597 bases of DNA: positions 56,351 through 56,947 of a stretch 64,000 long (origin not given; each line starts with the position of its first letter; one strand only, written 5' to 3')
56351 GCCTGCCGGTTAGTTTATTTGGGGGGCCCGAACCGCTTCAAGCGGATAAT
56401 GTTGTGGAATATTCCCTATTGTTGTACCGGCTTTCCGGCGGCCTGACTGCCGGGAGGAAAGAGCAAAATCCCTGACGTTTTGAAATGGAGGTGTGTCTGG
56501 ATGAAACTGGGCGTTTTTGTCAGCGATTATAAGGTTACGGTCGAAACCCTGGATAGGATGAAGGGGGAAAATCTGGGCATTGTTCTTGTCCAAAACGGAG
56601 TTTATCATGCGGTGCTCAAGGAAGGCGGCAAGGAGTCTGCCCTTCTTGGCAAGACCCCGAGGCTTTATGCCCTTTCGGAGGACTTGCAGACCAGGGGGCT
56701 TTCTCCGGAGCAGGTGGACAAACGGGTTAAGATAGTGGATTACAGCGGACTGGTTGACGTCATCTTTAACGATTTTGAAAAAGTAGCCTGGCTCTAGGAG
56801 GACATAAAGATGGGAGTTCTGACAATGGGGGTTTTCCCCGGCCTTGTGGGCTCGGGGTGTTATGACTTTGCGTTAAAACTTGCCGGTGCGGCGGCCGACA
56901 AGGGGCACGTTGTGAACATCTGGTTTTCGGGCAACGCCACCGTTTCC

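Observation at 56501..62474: A TusA/DsrEFH-like relay operon converges on a DsrC, DsrT-like, DsrMKJ and ferredoxin set, forming one 6-kb sulfur-trafficking island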

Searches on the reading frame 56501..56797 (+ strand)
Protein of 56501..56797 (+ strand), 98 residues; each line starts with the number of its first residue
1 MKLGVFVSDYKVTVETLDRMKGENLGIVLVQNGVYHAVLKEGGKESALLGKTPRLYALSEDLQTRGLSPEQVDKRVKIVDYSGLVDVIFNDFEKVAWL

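Call 3: search_protein_families(library=pfam, proteins=[window:56501-56797:+], max_evalue=0.01)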
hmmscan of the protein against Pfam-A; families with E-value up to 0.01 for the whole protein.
window:56501-56797:+ (98 aa): 1 family
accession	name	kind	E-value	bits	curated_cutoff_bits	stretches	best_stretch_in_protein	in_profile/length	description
PF04077.17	DsrH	-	8.6e-14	51.9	24.4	1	13-89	8-83/88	DsrH like protein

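Call 4: search_protein_families(library=ncbifam, proteins=[window:56501-56797:+], max_evalue=0.01)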
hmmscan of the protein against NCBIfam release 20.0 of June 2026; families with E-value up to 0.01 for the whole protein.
window:56501-56797:+ (98 aa): 2 families
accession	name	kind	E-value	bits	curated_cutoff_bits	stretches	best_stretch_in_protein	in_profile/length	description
TIGR03011.1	sulf_tusB_dsrH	equivalog_domain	5.9e-14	52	49.2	1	16-97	16-95/95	sulfurtransferase complex subunit TusB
NF010035.0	PRK13510.1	equivalog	1.2e-10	41.6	104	1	5-97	5-95/95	sulfurtransferase complex subunit TusB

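Call 29: search_solved_structures(query=window:56501-56797:+, max_evalue=10, show_alignments=3)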
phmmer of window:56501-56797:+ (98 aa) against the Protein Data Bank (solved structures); distinct sequences matched with E-value up to 10: 4.
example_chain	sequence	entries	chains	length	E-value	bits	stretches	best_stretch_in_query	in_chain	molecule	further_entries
2hy5_C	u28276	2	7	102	1.2e-07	35.5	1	15-97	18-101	DsrH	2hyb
2d1p_C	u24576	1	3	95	0.00021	25.1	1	16-97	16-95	Hypothetical protein yheL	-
1x9a_A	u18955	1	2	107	0.0005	23.8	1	16-90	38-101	hypothetical protein TM0979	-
1rhx_A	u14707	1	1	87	0.00086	23.1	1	10-90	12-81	conserved hypothetical protein TM0979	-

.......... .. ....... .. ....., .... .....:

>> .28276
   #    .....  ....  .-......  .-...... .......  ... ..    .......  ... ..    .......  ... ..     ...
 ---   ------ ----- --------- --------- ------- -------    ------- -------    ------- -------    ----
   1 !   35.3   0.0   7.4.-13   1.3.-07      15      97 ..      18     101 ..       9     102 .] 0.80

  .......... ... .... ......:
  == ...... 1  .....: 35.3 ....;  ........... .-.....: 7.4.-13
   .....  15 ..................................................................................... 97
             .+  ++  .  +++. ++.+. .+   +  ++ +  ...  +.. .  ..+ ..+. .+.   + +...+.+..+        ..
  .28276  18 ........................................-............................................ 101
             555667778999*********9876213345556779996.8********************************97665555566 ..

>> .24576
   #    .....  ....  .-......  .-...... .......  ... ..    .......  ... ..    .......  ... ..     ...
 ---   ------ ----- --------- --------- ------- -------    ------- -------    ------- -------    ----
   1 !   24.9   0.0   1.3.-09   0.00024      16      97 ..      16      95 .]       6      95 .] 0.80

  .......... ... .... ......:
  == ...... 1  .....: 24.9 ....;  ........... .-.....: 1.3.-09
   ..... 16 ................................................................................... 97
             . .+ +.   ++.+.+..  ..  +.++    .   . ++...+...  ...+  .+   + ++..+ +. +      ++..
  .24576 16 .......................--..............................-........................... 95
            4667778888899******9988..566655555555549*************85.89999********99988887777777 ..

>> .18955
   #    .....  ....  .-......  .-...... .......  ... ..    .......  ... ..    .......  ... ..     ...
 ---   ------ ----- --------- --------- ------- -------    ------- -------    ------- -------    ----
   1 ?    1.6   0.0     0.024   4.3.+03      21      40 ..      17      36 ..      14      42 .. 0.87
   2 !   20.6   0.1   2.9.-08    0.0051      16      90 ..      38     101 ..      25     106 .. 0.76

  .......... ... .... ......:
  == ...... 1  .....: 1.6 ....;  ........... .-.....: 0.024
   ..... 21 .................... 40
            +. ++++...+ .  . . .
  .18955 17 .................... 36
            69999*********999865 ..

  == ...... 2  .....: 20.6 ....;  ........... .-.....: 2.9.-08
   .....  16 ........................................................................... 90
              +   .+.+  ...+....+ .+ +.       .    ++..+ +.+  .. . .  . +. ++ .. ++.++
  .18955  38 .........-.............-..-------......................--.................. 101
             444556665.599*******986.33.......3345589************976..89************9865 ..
